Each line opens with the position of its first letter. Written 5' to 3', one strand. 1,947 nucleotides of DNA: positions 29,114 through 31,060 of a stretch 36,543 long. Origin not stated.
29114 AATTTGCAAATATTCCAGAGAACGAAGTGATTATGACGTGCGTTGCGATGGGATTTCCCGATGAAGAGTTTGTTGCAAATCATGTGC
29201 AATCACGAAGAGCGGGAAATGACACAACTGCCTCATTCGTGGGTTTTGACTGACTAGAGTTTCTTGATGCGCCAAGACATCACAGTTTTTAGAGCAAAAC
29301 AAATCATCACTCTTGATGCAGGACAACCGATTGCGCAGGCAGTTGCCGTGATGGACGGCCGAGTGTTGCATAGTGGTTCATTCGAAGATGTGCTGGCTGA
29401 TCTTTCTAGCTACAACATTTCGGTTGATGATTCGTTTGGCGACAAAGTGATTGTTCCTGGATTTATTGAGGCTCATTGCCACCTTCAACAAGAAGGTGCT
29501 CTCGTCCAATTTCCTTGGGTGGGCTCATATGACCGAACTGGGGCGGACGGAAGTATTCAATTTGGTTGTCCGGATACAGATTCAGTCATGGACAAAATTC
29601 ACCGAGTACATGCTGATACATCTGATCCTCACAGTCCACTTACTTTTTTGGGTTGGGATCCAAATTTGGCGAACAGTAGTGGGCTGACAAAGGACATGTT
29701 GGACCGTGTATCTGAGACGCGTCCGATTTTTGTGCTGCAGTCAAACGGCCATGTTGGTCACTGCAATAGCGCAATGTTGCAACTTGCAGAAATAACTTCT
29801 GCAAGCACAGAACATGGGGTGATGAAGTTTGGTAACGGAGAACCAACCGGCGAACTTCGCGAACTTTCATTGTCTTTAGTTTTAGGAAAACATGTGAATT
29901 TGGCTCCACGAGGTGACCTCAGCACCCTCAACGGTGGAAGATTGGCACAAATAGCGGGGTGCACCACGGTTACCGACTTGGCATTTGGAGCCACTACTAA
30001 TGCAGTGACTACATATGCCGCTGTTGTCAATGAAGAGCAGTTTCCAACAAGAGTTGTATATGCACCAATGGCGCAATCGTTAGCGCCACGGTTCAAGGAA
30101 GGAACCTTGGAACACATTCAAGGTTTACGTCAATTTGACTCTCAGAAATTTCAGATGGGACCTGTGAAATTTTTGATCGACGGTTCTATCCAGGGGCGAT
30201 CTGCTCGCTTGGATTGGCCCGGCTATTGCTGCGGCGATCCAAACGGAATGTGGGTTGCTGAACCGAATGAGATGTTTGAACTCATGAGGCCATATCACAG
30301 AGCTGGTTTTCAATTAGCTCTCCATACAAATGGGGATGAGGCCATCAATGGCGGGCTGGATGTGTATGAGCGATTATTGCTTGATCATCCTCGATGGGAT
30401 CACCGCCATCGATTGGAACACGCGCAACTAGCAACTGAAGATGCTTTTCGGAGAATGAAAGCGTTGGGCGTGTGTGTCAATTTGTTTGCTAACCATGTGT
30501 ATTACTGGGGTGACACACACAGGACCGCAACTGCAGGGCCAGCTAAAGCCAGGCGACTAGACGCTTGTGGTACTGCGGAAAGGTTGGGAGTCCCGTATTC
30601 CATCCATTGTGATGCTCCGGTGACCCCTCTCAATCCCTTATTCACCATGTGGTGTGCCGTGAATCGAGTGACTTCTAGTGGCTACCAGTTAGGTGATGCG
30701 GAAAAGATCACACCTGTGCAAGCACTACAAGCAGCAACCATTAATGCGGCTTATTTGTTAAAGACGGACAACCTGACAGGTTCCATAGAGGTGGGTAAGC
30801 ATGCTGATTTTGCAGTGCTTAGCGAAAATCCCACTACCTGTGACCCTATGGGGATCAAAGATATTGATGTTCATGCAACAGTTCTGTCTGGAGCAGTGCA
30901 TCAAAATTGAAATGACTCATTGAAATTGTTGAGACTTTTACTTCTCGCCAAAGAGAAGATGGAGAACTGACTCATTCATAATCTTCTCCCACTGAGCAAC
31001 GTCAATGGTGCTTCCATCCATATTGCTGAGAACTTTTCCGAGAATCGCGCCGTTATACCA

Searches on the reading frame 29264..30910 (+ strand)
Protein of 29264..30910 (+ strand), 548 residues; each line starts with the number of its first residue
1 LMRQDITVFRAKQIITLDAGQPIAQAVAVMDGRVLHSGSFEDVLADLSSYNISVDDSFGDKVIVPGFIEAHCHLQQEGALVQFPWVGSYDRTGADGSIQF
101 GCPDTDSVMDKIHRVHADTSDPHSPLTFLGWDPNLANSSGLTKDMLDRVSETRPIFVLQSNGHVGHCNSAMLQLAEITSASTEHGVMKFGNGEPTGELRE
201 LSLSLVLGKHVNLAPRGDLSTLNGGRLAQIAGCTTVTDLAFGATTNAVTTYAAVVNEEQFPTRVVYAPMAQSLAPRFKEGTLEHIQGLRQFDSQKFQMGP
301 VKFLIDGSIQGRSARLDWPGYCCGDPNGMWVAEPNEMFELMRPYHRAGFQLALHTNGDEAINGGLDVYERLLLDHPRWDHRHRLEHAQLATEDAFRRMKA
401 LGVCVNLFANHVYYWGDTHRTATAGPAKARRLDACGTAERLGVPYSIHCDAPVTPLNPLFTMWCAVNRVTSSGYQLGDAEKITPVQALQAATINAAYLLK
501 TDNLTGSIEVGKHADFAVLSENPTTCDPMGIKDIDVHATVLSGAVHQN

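Call 4: search_protein_families(library=pfam, proteins=[window:29264-30910:+])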
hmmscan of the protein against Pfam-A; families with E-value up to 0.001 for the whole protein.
window:29264-30910:+ (548 aa): 2 families
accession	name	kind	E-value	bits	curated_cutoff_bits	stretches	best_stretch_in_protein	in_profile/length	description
PF07969.17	Amidohydro_3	-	1.8e-65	222.7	29.7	1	60-545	7-470/472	Amidohydrolase family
PF01979.26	Amidohydro_1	-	7.5e-15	55.4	25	1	325-543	125-342/345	Amidohydrolase family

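Call 45: search_protein_families(library=ncbifam, proteins=[window:29264-30910:+], max_evalue=0.01)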
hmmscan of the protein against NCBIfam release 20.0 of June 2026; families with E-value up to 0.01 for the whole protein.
window:29264-30910:+ (548 aa): 17 families
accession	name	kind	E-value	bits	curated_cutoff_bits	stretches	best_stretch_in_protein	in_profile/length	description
NF051886.1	XaaProDiPepCaul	equivalog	2.8e-13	49.7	500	2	482-525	336-379/398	Xaa-Pro dipeptidase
NF006679.0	PRK09228.1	subfamily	8.6e-11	41.2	351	2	26-78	33-83/433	guanine deaminase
NF006056.0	PRK08204.1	subfamily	6.1e-10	38.4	391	1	383-529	248-389/449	hypothetical protein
TIGR02967.1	guan_deamin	equivalog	1.6e-09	37.3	375.4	2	479-524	320-365/401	guanine deaminase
TIGR01224.1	hutI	equivalog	1.8e-09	36.9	298.15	1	480-523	312-355/377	imidazolonepropionase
NF006549.0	PRK09045.1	equivalog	2e-08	33.3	540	1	477-524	336-383/444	TRZ/ATZ family hydrolase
NF005557.0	PRK07228.1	equivalog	1.5e-07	30.5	522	1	478-540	333-393/445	5'-deoxyadenosine deaminase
NF006055.0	PRK08203.1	equivalog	2.4e-07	29.7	532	1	478-523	350-394/455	8-oxoguanine deaminase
NF006269.1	PRK08418.1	equivalog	2.5e-06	26.5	320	0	7-75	2-68/408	aminofutalosine deaminase family hydrolase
NF005211.0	PRK06687.1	equivalog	3.4e-05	22.8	703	1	475-520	327-372/419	TRZ/ATZ family protein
NF006689.0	PRK09237.1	equivalog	0.00014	20.6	371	0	486-525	303-341/383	amidohydrolase/deacetylase family metallohydrolase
TIGR01178.1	ade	equivalog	0.00016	20.3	472.5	0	8-75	3-60/552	adenine deaminase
NF004995.0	PRK06380.1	subfamily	0.0013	17.8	567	0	478-526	321-367/418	metal-dependent hydrolase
NF058539.1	ergo_uti2_ErtD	equivalog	0.0033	16.4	650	0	35-74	23-62/449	hydantoin-5-propionate amidohydrolase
NF058538.1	ergo_util_ErtD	equivalog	0.0041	16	600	0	481-529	349-397/446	hydantoin-5-propionate amidohydrolase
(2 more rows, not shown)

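Call 74: find_homologous_proteins(query=window:29267-30910:+, max_evalue=1e-50)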
Query window:29267-30910:+ (547 aa): 3098 proteins with E <= 1e-50 among 8000 candidates; the best 120 are listed.
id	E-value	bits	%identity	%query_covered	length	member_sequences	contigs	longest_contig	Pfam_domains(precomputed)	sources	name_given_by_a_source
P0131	0.0e+0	1278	100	100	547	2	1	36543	PF07969.18,PF01979.27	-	-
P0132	7.4e-290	980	75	100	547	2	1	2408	PF07969.18,PF01979.27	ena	-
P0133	1.8e-282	956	74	100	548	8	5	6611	PF07969.18,PF01979.27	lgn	-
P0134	8.4e-282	954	75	99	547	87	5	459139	PF07969.18,PF01979.27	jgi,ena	jgi:predicted amidohydrolase YtcJ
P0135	2.4e-273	926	73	99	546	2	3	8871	PF07969.18,PF01979.27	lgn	-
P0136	9.8e-272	920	74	96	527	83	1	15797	PF07969.18,PF01979.27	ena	-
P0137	1.3e-271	920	73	99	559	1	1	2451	PF07969.18,PF01979.27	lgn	-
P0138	5.4e-271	918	71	100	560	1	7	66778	PF07969.18,PF01979.27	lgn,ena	-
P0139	1.1e-270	917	72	99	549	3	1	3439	PF07969.18,PF01979.27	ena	-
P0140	1.9e-270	916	73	96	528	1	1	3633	PF07969.18,PF01979.27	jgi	jgi:predicted amidohydrolase YtcJ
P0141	9.1e-268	907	70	99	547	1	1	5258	PF07969.18,PF01979.27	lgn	-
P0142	3.2e-266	902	70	99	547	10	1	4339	PF07969.18,PF01979.27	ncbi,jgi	ncbi:MAG: hypothetical protein RL383_1102 [Actinomycetota bacterium]|jgi:predicted amidohydrolase Yt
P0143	5.0e-264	895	69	100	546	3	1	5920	PF07969.18,PF01979.27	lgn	-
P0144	4.1e-263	892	69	100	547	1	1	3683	PF07969.18,PF01979.27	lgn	-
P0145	2.0e-262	890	74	92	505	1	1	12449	PF07969.18,PF01979.27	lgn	-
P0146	2.6e-258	876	67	100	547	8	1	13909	PF07969.18,PF01979.27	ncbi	ncbi:MAG: amidohydrolase [Ilumatobacteraceae bacterium]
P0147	8.7e-258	874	67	100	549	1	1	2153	PF07969.18,PF01979.27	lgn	-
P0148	1.8e-256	870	68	100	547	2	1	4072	PF07969.18,PF01979.27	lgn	-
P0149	2.6e-246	837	65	100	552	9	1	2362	PF07969.18,PF01979.27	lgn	-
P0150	5.0e-245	832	66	100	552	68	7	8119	PF07969.18,PF01979.27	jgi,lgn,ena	jgi:predicted amidohydrolase YtcJ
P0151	3.0e-244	830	65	100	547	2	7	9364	PF07969.18,PF01979.27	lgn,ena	-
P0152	6.8e-242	822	65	100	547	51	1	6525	PF07969.18,PF01979.27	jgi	-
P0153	2.5e-241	820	65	100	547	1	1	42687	PF07969.18,PF01979.27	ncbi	-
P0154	4.4e-241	819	63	99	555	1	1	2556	PF07969.18,PF01979.27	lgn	-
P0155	2.0e-239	814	64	100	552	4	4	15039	PF07969.18,PF01979.27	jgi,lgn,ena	jgi:predicted amidohydrolase YtcJ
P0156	1.1e-238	811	64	99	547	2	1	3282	PF07969.18,PF01979.27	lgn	-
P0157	8.6e-237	805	61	100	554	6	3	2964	PF07969.18,PF01979.27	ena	-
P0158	1.2e-236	805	62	99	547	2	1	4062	PF07969.18,PF01979.27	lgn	-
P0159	2.7e-236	803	62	100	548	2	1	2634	PF07969.18,PF01979.27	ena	-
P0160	4.6e-235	799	62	99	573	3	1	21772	PF07969.18,PF01979.27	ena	-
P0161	1.6e-234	798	63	99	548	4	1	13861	PF07969.18,PF01979.27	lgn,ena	-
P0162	2.2e-234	797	64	99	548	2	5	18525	PF07969.18,PF01979.27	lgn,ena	-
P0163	3.9e-234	796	62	100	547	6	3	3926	PF07969.18,PF01979.27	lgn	-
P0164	1.7e-233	794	63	99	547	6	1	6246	PF07969.18,PF01979.27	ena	-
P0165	2.1e-233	794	63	99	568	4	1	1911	PF07969.18,PF01979.27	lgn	-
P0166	2.6e-231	787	63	99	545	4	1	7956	PF07969.18,PF01979.27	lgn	-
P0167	4.4e-231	786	64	97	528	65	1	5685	PF07969.18,PF01979.27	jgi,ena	-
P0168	1.4e-230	785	63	97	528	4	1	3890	PF07969.18,PF01979.27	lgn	-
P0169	1.8e-230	784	62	100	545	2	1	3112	PF07969.18,PF01979.27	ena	-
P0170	6.9e-230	782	64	97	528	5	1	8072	PF07969.18,PF01979.27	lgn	-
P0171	7.7e-228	776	61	99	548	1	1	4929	PF07969.18,PF01979.27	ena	-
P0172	5.8e-227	773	61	100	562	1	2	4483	PF07969.18,PF01979.27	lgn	-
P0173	1.5e-226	771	63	96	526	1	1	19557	PF07969.18,PF01979.27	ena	-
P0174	1.6e-226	771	65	96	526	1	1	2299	PF07969.18,PF01979.27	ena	-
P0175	5.5e-226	769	61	99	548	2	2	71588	PF07969.18,PF01979.27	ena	-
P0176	5.9e-226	769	64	96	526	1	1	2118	PF07969.18,PF01979.27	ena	-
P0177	7.9e-226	769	61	100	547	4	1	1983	PF07969.18,PF01979.27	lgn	-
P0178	8.3e-225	766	62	96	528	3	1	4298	PF07969.18,PF01979.27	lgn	-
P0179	7.4e-223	759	61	100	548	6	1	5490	PF07969.18,PF01979.27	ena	-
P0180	6.6e-222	756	60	99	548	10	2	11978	PF07969.18,PF01979.27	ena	-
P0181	4.3e-221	753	60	100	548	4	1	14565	PF07969.18,PF01979.27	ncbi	ncbi:MAG: amidohydrolase [Actinomycetota bacterium]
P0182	7.6e-221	753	61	95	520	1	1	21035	PF07969.18,PF01979.27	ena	-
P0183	9.0e-221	752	59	99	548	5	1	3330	PF07969.18,PF01979.27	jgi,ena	jgi:hypothetical protein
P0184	3.5e-220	750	59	99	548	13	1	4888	PF07969.18,PF01979.27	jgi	jgi:hypothetical protein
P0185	1.2e-219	749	59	99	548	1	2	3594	PF07969.18,PF01979.27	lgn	-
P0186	2.6e-218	744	58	100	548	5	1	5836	PF07969.18,PF01979.27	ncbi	ncbi:MAG: hypothetical protein RLY50_856 [Actinomycetota bacterium]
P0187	5.5e-215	733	60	98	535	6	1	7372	PF07969.18,PF01979.27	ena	-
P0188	2.4e-213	728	58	99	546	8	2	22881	PF07969.18,PF01979.27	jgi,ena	jgi:hypothetical protein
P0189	9.1e-213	726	57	99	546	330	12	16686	PF07969.18,PF01979.27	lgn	-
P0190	9.6e-213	726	57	99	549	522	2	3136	PF07969.18,PF01979.27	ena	-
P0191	1.6e-212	725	59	99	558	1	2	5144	PF07969.18,PF01979.27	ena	-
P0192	8.1e-211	719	58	99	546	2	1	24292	PF07969.18,PF01979.27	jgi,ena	-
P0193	6.7e-210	716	57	99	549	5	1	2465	PF07969.18,PF01979.27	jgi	-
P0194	1.8e-209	715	57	100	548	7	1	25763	PF07969.18,PF01979.27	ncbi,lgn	-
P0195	3.4e-209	714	57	100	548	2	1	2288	PF07969.18,PF01979.27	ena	-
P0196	8.4e-209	713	57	99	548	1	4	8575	PF07969.18,PF01979.27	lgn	-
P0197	1.1e-206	706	57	99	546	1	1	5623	PF07969.18,PF01979.27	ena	-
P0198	1.2e-205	702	57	100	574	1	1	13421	PF07969.18,PF01979.27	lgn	-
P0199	1.0e-176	607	61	78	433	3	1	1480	PF07969.18,PF01979.27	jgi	jgi:predicted amidohydrolase YtcJ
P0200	3.1e-166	572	50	99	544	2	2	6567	PF07969.18,PF01979.27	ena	-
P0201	5.9e-164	565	50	97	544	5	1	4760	PF07969.18,PF01979.27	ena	-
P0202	5.0e-161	555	48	98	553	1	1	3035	PF07969.18,PF01979.27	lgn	-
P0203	6.6e-161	555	49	98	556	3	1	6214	PF07969.18,PF01979.27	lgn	-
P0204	5.8e-159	548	49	97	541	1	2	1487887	PF07969.18,PF01979.27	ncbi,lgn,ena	ncbi:MAG: amidohydrolase [Acidimicrobiales bacterium]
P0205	8.7e-159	548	47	98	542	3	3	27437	PF07969.18,PF01979.27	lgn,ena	-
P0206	1.1e-158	547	48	98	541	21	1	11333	PF07969.18,PF01979.27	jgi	jgi:predicted amidohydrolase YtcJ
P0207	1.3e-156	541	46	99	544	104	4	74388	PF07969.18,PF01979.27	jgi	-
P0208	5.3e-156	539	62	69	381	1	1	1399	PF07969.18,PF01979.27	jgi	jgi:hypothetical protein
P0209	1.1e-155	537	47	99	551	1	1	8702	PF07969.18,PF01979.27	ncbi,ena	-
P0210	2.1e-155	537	48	98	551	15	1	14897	PF07969.18,PF01979.27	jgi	-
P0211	7.7e-155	535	47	98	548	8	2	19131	PF07969.18,PF01979.27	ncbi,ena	-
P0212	7.9e-155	535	47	98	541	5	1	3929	PF07969.18,PF01979.27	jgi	jgi:hypothetical protein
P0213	8.4e-155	535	47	97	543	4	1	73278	PF07969.18,PF01979.27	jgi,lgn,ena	-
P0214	9.3e-155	534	47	98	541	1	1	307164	PF07969.18,PF01979.27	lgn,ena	-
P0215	1.3e-154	534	47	98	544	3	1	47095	PF07969.18,PF01979.27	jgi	jgi:predicted amidohydrolase YtcJ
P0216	1.6e-154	534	48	98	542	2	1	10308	PF07969.18,PF01979.27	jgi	-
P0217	1.8e-154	533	47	98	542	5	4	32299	PF07969.18,PF01979.27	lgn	-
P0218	3.0e-154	533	46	99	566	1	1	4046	PF07969.18,PF01979.27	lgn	-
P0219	2.9e-153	529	47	98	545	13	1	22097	PF07969.18,PF01979.27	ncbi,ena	-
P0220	3.6e-153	529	47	99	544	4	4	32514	PF07969.18,PF01979.27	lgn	-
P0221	8.7e-153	528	48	99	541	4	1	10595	PF07969.18,PF01979.27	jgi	jgi:hypothetical protein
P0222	8.9e-153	528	47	98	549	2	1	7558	PF07969.18,PF01979.27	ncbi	ncbi:MAG: amidohydrolase [Acidimicrobiales bacterium]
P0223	1.0e-152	528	47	98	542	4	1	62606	PF07969.18,PF01979.27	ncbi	-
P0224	1.1e-152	528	46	98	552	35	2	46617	PF07969.18,PF01979.27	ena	-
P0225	1.3e-152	527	49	98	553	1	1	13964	PF07969.18,PF01979.27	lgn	-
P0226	5.3e-152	525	45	98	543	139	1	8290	PF07969.18,PF01979.27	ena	-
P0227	6.7e-152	525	46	98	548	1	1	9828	PF07969.18,PF01979.27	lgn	-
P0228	5.0e-151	522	45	98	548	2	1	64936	PF07969.18,PF01979.27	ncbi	ncbi:MAG: amidohydrolase [Acidimicrobiales bacterium]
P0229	5.4e-150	519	46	99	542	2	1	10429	PF07969.18,PF01979.27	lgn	-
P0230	5.6e-150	519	46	98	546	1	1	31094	PF07969.18,PF01979.27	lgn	-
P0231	4.0e-149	516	47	99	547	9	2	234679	PF07969.18,PF01979.27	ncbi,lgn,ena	-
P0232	4.9e-148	512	47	93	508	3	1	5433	PF07969.18,PF01979.27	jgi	-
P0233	8.5e-148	511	47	98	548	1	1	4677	PF07969.18,PF01979.27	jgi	jgi:predicted amidohydrolase YtcJ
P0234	1.8e-147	510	46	98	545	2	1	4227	PF07969.18,PF01979.27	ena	-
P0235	2.8e-147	510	45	100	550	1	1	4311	PF07969.18,PF01979.27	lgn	-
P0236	5.2e-147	509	46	99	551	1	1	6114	PF07969.18,PF01979.27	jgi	jgi:predicted amidohydrolase YtcJ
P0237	5.3e-147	509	46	98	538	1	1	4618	PF07969.18,PF01979.27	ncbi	ncbi:MAG: amidohydrolase, partial [Actinomycetota bacterium]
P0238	8.8e-147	508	46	100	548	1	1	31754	PF07969.18,PF01979.27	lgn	-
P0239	1.2e-146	508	46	98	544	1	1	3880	PF07969.18,PF01979.27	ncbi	-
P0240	1.4e-146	507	46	99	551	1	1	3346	PF07969.18,PF01979.27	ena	-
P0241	2.0e-146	507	46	100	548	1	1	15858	PF07969.18,PF22039.2,PF01979.27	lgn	-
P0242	2.3e-146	507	46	98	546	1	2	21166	PF07969.18,PF01979.27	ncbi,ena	-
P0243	3.5e-146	506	46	99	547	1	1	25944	PF07969.18,PF01979.27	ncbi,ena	-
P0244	3.6e-146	506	45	99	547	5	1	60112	PF07969.18,PF01979.27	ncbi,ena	-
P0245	3.9e-146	506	46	96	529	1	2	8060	PF07969.18,PF01979.27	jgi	jgi:predicted amidohydrolase YtcJ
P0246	5.2e-146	506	46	99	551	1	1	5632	PF07969.18,PF01979.27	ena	-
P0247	6.4e-146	505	45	99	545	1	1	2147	PF07969.18,PF01979.27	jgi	jgi:hypothetical protein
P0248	1.1e-145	505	46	99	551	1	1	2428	PF07969.18,PF01979.27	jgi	jgi:predicted amidohydrolase YtcJ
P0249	1.4e-145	504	45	99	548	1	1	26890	PF07969.18,PF22039.2,PF01979.27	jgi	jgi:predicted amidohydrolase YtcJ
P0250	1.4e-145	504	45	97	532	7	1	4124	PF07969.18,PF01979.27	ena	-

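Call 75: find_encoding_contigs(protein=P0134, flank=10000, max_places=3)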
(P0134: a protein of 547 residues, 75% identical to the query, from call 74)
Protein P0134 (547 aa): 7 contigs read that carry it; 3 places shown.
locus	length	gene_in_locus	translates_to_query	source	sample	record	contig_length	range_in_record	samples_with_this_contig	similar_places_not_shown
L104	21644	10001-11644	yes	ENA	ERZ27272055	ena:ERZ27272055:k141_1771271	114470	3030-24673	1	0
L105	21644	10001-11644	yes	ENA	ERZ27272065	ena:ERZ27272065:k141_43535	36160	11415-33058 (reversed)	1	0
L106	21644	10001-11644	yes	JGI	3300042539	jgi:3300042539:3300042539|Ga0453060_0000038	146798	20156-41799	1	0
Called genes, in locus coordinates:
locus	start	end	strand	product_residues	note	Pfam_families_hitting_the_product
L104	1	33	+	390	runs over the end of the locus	PF04909:Amidohydro_2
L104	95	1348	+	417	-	PF02771:Acyl-CoA_dh_N, PF02770:Acyl-CoA_dh_M, PF00441:Acyl-CoA_dh_1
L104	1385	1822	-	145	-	-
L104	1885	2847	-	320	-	PF05982:Sbt_1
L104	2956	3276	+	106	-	PF12802:MarR_2 (weak)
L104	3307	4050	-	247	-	PF00106:adh_short, PF13561:adh_short_C2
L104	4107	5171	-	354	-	PF11017:DUF2855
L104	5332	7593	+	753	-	PF00884:Sulfatase, PF16347:SGSH_C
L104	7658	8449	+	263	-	-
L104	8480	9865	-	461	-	PF01425:Amidase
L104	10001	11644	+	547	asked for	PF07969:Amidohydro_3, PF01979:Amidohydro_1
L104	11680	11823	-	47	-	-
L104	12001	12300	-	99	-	-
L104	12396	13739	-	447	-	PF03055:RPE65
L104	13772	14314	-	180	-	PF00440:TetR_N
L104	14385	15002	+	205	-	PF00903:Glyoxalase, PF18029:Glyoxalase_6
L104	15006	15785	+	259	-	PF00106:adh_short, PF13561:adh_short_C2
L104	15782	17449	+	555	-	PF01494:FAD_binding_3, PF21274:Rng_hyd_C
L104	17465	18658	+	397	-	PF00070:Pyr_redox (faint), PF01494:FAD_binding_3, PF07992:Pyr_redox_2 (faint), PF13450:NAD_binding_8 (weak)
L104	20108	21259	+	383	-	-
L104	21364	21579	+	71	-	-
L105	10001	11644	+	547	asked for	PF07969:Amidohydro_3, PF01979:Amidohydro_1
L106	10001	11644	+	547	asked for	PF07969:Amidohydro_3, PF01979:Amidohydro_1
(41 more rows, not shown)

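Call 76: find_encoding_contigs(protein=P0138, flank=10000, max_places=3)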
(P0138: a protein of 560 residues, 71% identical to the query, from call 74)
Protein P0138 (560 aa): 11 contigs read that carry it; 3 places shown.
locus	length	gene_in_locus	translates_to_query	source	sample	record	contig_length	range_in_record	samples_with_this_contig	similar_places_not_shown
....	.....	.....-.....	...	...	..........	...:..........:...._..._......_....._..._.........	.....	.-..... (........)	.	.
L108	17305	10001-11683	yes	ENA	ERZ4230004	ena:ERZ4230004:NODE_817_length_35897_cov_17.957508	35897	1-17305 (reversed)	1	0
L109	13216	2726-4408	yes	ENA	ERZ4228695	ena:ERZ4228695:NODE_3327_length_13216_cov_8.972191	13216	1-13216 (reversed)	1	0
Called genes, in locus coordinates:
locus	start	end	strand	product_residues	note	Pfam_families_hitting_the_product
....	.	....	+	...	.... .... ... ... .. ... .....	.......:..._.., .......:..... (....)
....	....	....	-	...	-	-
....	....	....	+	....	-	-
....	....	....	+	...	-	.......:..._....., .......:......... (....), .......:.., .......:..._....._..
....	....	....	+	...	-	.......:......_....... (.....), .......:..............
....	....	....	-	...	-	-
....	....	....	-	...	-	-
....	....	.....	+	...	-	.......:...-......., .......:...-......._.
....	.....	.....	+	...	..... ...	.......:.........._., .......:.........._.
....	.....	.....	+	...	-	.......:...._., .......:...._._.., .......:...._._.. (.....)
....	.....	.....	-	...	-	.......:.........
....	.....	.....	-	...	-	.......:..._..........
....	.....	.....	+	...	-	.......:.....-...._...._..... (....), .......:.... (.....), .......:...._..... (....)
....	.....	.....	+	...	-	-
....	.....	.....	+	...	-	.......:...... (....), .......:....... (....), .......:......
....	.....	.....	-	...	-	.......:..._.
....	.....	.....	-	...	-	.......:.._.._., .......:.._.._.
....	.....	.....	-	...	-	?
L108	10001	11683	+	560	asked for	PF07969:Amidohydro_3, PF01979:Amidohydro_1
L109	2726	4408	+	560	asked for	PF07969:Amidohydro_3, PF01979:Amidohydro_1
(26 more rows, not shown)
